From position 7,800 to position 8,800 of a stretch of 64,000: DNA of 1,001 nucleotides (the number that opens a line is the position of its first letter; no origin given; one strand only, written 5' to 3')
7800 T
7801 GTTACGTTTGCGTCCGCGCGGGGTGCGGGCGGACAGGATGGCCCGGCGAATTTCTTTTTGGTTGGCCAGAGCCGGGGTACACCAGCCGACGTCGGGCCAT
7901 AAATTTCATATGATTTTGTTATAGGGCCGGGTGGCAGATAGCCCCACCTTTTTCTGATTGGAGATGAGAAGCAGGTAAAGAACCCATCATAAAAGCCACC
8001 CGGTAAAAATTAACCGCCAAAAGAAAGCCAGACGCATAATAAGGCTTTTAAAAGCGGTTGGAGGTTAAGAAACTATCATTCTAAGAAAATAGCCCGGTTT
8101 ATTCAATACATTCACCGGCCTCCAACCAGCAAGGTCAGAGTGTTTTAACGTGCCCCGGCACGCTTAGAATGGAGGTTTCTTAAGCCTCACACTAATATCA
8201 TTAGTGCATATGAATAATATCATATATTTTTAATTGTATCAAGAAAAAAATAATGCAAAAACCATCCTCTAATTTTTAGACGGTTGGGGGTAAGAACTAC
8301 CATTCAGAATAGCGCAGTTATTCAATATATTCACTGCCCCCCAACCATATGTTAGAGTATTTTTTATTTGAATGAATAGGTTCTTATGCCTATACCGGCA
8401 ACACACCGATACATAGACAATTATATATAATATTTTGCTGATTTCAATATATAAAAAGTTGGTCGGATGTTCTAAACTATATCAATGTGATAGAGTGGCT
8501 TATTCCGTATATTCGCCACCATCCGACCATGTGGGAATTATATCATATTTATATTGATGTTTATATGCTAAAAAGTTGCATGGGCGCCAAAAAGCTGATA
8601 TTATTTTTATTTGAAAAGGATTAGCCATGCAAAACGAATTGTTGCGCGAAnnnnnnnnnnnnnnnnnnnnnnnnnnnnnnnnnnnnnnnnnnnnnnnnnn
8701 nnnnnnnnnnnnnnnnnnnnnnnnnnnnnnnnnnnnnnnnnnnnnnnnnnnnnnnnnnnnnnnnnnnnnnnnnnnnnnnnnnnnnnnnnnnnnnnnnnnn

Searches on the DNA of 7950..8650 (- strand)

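Call 20: search_rna_families(source=window, start=7950, end=8650, threshold=evalue, max_evalue=10, show_alignments=4)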
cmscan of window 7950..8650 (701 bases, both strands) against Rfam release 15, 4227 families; matches with E-value up to 10: 5.
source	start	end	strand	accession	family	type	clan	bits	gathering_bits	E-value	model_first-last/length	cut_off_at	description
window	8048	8127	-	RF02221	sRNA-Xcc1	Gene; sRNA;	-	26.3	53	0.031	1-87/87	no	sRNA-Xcc1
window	8206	8282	+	RF01507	Afu_298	Gene; snRNA; snoRNA; CD-box;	-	21.8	40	1.4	1-93/93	no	A. fimigatus snoRNA Afu_298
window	8543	8641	+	RF04329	snoMe18S-C1367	Gene; snRNA; snoRNA; CD-box;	-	19.2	101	0.72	1-110/110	no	Drosophila C/D box small nucleolar RNA snoMe18S-C1367 family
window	8285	8343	-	RF01287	snoR27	Gene; snRNA; snoRNA; CD-box;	CL00079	18.7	41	6.7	1-94/94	no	Small nucleolar RNA snoR27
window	8171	8346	-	RF02638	EF0605_EF0606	Gene; sRNA;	-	14.5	219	4.7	1-179/179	no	Enterococcus sRNA EF0605_EF0606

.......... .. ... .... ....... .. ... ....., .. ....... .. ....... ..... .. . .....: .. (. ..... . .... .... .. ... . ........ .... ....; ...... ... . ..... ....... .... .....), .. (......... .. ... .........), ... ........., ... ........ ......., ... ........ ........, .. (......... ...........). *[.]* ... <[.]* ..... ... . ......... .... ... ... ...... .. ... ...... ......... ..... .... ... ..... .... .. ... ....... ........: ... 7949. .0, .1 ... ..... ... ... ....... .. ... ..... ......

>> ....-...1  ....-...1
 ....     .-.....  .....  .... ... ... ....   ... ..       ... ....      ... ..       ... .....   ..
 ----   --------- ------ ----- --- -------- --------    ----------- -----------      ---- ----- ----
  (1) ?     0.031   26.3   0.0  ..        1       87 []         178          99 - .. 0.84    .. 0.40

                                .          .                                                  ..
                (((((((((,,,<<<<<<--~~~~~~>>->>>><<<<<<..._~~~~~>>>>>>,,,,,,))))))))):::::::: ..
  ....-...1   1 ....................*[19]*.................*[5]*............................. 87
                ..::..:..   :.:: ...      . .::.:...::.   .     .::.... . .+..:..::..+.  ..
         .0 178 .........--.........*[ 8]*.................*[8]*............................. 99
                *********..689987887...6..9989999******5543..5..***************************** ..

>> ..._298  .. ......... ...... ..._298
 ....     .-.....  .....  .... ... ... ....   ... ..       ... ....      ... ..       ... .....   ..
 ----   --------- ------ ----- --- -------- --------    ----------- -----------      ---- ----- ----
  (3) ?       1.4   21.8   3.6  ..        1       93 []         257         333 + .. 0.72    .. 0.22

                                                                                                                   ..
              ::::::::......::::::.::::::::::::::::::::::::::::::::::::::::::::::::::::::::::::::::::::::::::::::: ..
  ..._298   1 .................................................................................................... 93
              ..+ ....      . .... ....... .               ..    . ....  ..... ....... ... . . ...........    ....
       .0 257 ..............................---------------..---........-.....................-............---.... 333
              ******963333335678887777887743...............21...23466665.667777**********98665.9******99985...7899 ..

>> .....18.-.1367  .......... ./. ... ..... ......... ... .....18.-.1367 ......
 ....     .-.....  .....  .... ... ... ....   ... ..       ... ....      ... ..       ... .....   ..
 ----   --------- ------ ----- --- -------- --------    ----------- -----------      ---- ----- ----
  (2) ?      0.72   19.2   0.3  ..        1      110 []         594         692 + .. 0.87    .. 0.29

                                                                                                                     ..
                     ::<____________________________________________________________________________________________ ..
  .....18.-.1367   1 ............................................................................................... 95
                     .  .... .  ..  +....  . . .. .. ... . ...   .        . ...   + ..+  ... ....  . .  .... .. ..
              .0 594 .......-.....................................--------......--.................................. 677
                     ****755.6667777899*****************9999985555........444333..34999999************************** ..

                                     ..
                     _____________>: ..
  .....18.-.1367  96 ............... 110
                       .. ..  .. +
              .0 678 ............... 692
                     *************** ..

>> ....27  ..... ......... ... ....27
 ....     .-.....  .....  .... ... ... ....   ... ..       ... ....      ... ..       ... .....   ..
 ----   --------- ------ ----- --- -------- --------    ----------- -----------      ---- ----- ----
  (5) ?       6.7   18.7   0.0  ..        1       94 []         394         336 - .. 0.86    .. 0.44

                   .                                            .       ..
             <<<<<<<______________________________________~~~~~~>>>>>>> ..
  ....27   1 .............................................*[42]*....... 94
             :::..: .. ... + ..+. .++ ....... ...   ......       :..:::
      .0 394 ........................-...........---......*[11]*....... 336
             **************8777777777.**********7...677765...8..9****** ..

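Call 28: build_rna_model(alignment_id=A3, structure=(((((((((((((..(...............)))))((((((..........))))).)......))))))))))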
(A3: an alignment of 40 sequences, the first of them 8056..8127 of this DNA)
Model R1 built from alignment A3 (40 sequences, 74 columns); structure: as given.
model positions 67; base pairs 20; branch points 1; effective number of sequences 2.96; information 0.838 bits per position. Calibrated on 0.2 Mb of random sequence (short: E-values are rough).
structure used (alignment columns):
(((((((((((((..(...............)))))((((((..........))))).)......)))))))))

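Call 29: search_with_rna_model(model_id=R1, source=window, max_evalue=1, filters=off, show_alignments=10)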
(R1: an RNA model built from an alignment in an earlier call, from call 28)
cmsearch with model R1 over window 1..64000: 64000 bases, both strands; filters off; matches with E-value up to 1: 13.
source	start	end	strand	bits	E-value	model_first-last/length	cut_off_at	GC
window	18070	18135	+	76.2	1.2e-20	1-67/67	no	0.42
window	8056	8127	-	70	9.5e-19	1-67/67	no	0.42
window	8461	8528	-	69.9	1e-18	1-67/67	no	0.44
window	8282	8346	-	66.1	1.5e-17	1-67/67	no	0.46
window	25757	25833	-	39.6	1.8e-09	1-67/67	no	0.55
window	26009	26086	-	33.3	1.5e-07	1-67/67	no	0.41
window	8282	8346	+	20.2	0.0015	1-67/67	no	0.46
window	18070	18135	-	19.5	0.0026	1-67/67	no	0.42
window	8056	8127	+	19.1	0.0032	1-67/67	no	0.42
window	25757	25833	+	18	0.007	1-67/67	no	0.55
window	8461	8528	+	17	0.015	1-67/67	no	0.44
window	26009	26086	+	12.1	0.47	1-67/67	no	0.41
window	51237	51318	-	11.9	0.53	1-67/67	no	0.45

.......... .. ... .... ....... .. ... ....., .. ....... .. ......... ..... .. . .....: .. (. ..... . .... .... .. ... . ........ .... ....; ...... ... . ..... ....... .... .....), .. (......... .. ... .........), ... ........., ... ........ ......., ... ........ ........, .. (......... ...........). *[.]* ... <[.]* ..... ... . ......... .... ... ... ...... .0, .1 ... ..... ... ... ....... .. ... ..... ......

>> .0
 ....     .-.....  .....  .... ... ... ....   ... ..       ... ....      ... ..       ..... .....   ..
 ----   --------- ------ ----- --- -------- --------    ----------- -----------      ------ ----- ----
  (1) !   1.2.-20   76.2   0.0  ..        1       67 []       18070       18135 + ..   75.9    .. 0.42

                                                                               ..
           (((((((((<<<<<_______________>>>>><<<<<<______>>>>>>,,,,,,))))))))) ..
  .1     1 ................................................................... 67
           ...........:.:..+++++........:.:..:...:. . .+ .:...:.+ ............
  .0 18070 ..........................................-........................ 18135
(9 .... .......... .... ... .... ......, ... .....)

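Call 31: search_with_rna_model(model_id=R1, sources=[window, L003, L004, L005, L006, L007, L008, L009, L010, L011, L012, L013, L014, L015, L016, L017, L018, L019, L020, L021, L022, L023, L024, L025, L026, L027, L028, L029, L030, L031, L032, L033, L034, L035, L036, L037, L038, L039, L040, L041, L042, L043, L044, L045, L046, L047, L048, L049, L050, L051, L052, L053, L054, L055, L056, L057, L058, L059, L060, L061, L062, L063, L064, L065, L066, L067, L068, L069, L070, L071, L072, L073, L074, L075, L076, L077, L078, L079, L080, L081, L082, L083, L084, L085, L086, L087, L088, L089, L090, L091, L092, L093, L094, L095, L096, L097, L098, L099, L100, L101], max_evalue=0.0001, make_alignment=true)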
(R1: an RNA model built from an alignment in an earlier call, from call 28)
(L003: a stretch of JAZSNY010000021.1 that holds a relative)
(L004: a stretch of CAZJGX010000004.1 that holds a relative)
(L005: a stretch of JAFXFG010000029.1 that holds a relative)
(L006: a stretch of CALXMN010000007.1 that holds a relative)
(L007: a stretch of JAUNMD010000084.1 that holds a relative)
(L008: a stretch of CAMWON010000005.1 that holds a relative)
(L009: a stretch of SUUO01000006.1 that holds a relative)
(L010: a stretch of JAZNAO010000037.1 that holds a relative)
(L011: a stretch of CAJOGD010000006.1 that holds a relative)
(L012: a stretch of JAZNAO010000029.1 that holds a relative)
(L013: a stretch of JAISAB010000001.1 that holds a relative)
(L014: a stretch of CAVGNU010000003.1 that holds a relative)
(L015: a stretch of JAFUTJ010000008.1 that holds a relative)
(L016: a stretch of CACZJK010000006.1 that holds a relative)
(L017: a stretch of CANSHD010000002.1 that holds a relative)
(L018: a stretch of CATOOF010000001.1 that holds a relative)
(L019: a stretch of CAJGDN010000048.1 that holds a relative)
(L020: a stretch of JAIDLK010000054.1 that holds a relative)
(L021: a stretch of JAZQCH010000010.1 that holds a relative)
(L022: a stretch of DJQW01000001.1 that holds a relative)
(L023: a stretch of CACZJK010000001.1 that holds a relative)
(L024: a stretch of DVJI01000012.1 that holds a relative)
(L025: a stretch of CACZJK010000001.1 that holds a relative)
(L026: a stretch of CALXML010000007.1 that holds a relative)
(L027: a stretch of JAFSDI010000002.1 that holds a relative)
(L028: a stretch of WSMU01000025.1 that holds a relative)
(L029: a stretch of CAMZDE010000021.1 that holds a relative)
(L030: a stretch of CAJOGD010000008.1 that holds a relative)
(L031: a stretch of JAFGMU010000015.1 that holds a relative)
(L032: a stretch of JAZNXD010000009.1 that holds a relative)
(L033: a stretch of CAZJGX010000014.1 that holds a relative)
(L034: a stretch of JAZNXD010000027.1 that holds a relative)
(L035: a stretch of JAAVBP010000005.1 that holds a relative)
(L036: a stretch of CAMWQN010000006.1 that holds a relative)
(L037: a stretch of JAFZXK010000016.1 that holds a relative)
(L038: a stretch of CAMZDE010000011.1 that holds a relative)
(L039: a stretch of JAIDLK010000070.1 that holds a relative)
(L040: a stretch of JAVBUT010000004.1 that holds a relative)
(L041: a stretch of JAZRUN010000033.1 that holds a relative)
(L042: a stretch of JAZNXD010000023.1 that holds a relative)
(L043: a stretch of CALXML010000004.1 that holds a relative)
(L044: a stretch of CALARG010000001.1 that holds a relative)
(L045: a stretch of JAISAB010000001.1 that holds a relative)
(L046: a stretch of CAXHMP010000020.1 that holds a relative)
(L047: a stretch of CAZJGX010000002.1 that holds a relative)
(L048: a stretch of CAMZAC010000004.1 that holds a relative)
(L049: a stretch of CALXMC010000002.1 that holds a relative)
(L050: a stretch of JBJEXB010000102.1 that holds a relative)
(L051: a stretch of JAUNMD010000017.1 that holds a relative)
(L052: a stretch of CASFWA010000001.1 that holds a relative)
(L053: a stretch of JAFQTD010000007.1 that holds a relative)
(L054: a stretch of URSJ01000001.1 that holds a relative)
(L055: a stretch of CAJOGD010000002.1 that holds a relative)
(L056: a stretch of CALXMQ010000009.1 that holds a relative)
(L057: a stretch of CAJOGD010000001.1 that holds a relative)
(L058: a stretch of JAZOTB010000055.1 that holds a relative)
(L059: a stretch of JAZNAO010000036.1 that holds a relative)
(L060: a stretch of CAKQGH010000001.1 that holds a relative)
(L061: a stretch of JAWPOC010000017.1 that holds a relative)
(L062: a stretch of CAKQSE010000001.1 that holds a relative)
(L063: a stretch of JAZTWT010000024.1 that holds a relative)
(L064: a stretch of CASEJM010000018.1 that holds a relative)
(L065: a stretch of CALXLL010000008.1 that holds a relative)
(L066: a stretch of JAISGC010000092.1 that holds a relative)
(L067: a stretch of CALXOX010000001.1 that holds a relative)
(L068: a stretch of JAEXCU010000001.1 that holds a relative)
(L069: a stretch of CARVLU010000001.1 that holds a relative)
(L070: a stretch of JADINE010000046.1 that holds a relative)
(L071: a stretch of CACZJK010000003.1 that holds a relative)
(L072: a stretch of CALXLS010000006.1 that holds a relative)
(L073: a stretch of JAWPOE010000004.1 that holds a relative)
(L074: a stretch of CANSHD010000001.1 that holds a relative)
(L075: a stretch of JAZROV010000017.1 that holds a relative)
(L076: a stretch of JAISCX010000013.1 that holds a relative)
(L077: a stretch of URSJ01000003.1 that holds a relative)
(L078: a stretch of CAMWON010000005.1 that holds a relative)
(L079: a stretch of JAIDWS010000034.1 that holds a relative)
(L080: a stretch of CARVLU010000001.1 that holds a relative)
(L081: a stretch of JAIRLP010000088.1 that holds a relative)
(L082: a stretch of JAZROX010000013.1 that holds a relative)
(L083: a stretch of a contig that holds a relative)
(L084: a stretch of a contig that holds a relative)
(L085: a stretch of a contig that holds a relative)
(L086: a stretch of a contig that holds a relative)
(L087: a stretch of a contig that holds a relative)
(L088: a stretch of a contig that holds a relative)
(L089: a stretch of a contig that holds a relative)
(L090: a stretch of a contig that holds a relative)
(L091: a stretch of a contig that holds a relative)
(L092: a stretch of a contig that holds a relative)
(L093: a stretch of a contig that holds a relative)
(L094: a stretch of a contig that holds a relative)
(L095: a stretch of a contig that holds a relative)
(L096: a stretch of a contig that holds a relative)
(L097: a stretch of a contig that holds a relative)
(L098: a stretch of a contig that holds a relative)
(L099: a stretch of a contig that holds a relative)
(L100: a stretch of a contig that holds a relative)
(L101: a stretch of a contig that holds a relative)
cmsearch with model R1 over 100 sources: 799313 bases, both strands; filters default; matches with E-value up to 0.0001: 124.
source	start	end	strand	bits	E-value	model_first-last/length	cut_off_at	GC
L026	4410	4478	+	84.7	3.8e-22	1-67/67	no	0.36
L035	1768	1834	-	84.5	4.5e-22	1-67/67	no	0.45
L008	4837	4902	+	82.7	1.5e-21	1-67/67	no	0.42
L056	7798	7864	-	82.6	1.7e-21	1-67/67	no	0.42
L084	1704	1769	+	82.2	2.3e-21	1-67/67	no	0.39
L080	6911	6977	-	82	2.6e-21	1-67/67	no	0.42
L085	6984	7050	+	81.6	3.4e-21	1-67/67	no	0.39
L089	5112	5177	-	81.6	3.4e-21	1-67/67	no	0.41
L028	2455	2520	-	81.6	3.5e-21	1-67/67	no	0.39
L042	4205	4270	+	80.7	6.2e-21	1-67/67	no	0.42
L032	7470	7535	-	79.4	1.6e-20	1-67/67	no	0.41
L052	757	823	-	79.2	1.8e-20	1-67/67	no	0.4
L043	4199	4264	+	79.2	1.8e-20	1-67/67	no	0.39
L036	6961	7025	+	78.9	2.2e-20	1-67/67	no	0.38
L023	5343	5411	+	78.9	2.3e-20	1-67/67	no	0.42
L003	3334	3400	-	78.7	2.6e-20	1-67/67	no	0.43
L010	6769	6834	+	78.5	3e-20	1-67/67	no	0.42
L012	7833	7898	+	78.5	3.1e-20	1-67/67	no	0.44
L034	4540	4606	+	78.4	3.2e-20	1-67/67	no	0.42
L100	2902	2967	-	78.2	3.7e-20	1-67/67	no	0.42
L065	5595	5660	+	78.1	4.1e-20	1-67/67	no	0.41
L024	615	680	-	77.5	5.9e-20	1-67/67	no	0.38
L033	119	186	-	77.5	6.2e-20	1-67/67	no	0.4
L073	4081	4146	-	77.5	6.2e-20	1-67/67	no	0.44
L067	5452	5515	-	77.4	6.5e-20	1-67/67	no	0.42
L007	1299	1367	-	77.3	6.8e-20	1-67/67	no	0.41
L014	7795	7863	-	77.3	6.8e-20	1-67/67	no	0.41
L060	6456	6524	-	77.3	6.8e-20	1-67/67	no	0.41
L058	2153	2222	-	77.1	8e-20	1-67/67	no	0.39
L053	478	543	-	76.7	1e-19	1-67/67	no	0.45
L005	3886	3951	+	76.6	1.1e-19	1-67/67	no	0.47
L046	1390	1454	-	76.5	1.2e-19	1-67/67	no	0.38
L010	360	426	-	76.5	1.2e-19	1-67/67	no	0.37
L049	7025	7091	-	76.4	1.3e-19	1-67/67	no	0.36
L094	7705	7771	-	76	1.8e-19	1-67/67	no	0.39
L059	606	671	+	75.9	1.9e-19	1-67/67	no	0.47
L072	6643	6711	+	75.8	2e-19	1-67/67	no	0.39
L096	2882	2945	-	75.7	2.2e-19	1-67/67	no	0.44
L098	997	1060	-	75.7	2.2e-19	1-67/67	no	0.44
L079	6700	6765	-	75.3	2.8e-19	1-67/67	no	0.44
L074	813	880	+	75.3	2.9e-19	1-67/67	no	0.4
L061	5798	5863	+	75.2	3.1e-19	1-67/67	no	0.44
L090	5458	5525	-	74.7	4.3e-19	1-67/67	no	0.47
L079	2455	2519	+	74.6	4.6e-19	1-67/67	no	0.43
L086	654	718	-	74.5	5.2e-19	1-67/67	no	0.42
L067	373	441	-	74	7.2e-19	1-67/67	no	0.38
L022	1509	1576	+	73.9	7.9e-19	1-67/67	no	0.44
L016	1106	1174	-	73.7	8.7e-19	1-67/67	no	0.42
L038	408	475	+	73.7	8.9e-19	1-67/67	no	0.44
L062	7632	7696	-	73.3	1.2e-18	1-67/67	no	0.4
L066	5299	5366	-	73.2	1.3e-18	1-67/67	no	0.46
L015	1012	1080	-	72.9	1.5e-18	1-67/67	no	0.39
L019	2014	2082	+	72.7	1.8e-18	1-67/67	no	0.41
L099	7128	7196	+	72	2.9e-18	1-67/67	no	0.36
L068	6053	6117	-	72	3e-18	1-67/67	no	0.46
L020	1082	1147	-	71.9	3e-18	1-67/67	no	0.42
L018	1591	1658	-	71.7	3.6e-18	1-67/67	no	0.46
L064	6166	6234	+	71.6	3.9e-18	1-67/67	no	0.38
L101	3105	3170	+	71.5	4.1e-18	1-67/67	no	0.44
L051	1790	1857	+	71.4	4.6e-18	1-67/67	no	0.43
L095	7541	7605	-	71.2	5e-18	1-67/67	no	0.35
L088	3671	3735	+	71.1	5.5e-18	1-67/67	no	0.4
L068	2644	2707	-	70.7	7.2e-18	1-67/67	no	0.41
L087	2119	2183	-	70.4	8.9e-18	1-67/67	no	0.43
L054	4084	4148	-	70.4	8.9e-18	1-67/67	no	0.42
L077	2241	2307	-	70.3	9.3e-18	1-67/67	no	0.4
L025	992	1060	-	70.3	9.5e-18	1-67/67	no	0.42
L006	3022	3087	-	70.2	1.1e-17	1-67/67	no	0.35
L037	2378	2445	+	70.1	1.1e-17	1-67/67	no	0.43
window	8056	8127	-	70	1.2e-17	1-67/67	no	0.42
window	8461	8528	-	69.9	1.3e-17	1-67/67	no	0.44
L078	5310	5374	-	69.6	1.5e-17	1-67/67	no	0.43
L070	3754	3823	-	69.6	1.6e-17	1-67/67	no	0.4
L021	221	284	-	69.5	1.6e-17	1-67/67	no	0.42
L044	1510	1573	+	69.5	1.7e-17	1-67/67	no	0.42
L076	1655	1718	+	69.2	2.1e-17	1-67/67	no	0.41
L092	1503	1568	-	68.7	2.9e-17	1-67/67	no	0.39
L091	5491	5556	-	68.7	3e-17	1-67/67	no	0.41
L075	487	556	+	68.4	3.6e-17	1-67/67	no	0.41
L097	2263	2330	-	68.4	3.7e-17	1-67/67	no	0.43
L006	6955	7019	+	68.4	3.7e-17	1-67/67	no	0.43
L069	2602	2665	+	67.7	6e-17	1-67/67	no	0.45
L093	6376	6444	-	66.6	1.3e-16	1-67/67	no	0.43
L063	5474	5542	+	66.2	1.7e-16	1-67/67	no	0.41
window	8282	8346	-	66.1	1.8e-16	1-67/67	no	0.46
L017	6907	6974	-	65.9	2.1e-16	1-67/67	no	0.4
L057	2830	2898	-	65.4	2.9e-16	1-67/67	no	0.46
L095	3008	3073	-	65.4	3e-16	1-67/67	no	0.44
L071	4701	4768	-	64.4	6e-16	1-67/67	no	0.41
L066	4078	4144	-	60.5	9.6e-15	1-67/67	no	0.43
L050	1041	1103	+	60.3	1.1e-14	1-67/67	no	0.4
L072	3400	3463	-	58.8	3.1e-14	1-67/67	no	0.38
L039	741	804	-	57.9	5.8e-14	1-67/67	no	0.42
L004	3172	3246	-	57.9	5.9e-14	1-67/67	no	0.4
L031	664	734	-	55.7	2.8e-13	1-67/67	no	0.48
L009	4446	4520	+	55.5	3.3e-13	1-67/67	no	0.39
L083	758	837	+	55.3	3.7e-13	1-67/67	no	0.39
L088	3471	3534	+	54.9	4.7e-13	1-67/67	no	0.44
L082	2790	2871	-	53.8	1e-12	1-67/67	no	0.45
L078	273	353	+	53.4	1.4e-12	1-67/67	no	0.44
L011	491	575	-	53.3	1.5e-12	1-67/67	no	0.45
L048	4591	4668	+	52.2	3.1e-12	1-67/67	no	0.37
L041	244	326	-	51.4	5.6e-12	1-67/67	no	0.43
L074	1078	1147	+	49.5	2.2e-11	1-67/67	no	0.47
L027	423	491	-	49.3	2.5e-11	1-67/67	no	0.45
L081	379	451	-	49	3e-11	1-67/67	no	0.49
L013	2194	2267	+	47.4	9.2e-11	1-67/67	no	0.47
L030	2396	2480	-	47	1.2e-10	1-67/67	no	0.44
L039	70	133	-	47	1.3e-10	1-67/67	no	0.42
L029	7306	7389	-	46.8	1.4e-10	1-67/67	no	0.42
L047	3558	3629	-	46.6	1.6e-10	1-67/67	no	0.46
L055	7744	7826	-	45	5.2e-10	1-67/67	no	0.48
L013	6666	6733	-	43.6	1.3e-09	1-67/67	no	0.43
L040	734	805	-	43.2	1.8e-09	1-67/67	no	0.49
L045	2484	2551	-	41.2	7.2e-09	1-67/67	no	0.44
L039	290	356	-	39.7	2.1e-08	1-67/67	no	0.42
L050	1137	1200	+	36.5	2e-07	1-67/67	no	0.44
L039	964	1031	-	35.1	5.3e-07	1-67/67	no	0.5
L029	20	85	+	34.8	6.8e-07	1-67/67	no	0.39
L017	7133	7211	-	32.7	2.9e-06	1-67/67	no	0.38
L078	5310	5374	+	28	7.7e-05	1-67/67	no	0.43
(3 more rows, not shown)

Alignment A4: 124 matches aligned to the model, 141 columns, each read 5' to 3' on its own strand. Consensus structure (alignment columns), stored with it:
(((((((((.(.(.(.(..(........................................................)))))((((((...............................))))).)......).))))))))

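Call 55: search_with_rna_model(model_id=R1, source=L128, max_evalue=10, filters=off, show_alignments=2)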
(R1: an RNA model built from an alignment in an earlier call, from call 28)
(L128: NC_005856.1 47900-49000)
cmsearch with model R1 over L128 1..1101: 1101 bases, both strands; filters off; matches with E-value up to 10: 14.
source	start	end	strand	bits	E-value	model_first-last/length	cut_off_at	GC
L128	784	799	+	4.4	1.7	1-67/67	no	0.31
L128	784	799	-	4.3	1.8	1-67/67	no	0.31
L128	540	551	+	4.3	1.8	1-67/67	no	0.42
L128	540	551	-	4.3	1.9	1-67/67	no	0.42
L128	221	241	+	3.3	3.8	12-32/67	no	0.14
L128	476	502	-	3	4.6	1-67/67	no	0.52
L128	476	502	+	3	4.8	1-67/67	no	0.52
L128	352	385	-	2.6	6.3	1-67/67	no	0.5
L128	352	385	+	2.4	7.2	1-67/67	no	0.5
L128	248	292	-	2.2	8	10-54/67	no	0.29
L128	11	76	-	2.2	8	1-67/67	no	0.39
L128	943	956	-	2.2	8.3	1-67/67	no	0.57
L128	943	956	+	2.1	8.6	1-67/67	no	0.57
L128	573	637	-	2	9.6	1-67/67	no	0.45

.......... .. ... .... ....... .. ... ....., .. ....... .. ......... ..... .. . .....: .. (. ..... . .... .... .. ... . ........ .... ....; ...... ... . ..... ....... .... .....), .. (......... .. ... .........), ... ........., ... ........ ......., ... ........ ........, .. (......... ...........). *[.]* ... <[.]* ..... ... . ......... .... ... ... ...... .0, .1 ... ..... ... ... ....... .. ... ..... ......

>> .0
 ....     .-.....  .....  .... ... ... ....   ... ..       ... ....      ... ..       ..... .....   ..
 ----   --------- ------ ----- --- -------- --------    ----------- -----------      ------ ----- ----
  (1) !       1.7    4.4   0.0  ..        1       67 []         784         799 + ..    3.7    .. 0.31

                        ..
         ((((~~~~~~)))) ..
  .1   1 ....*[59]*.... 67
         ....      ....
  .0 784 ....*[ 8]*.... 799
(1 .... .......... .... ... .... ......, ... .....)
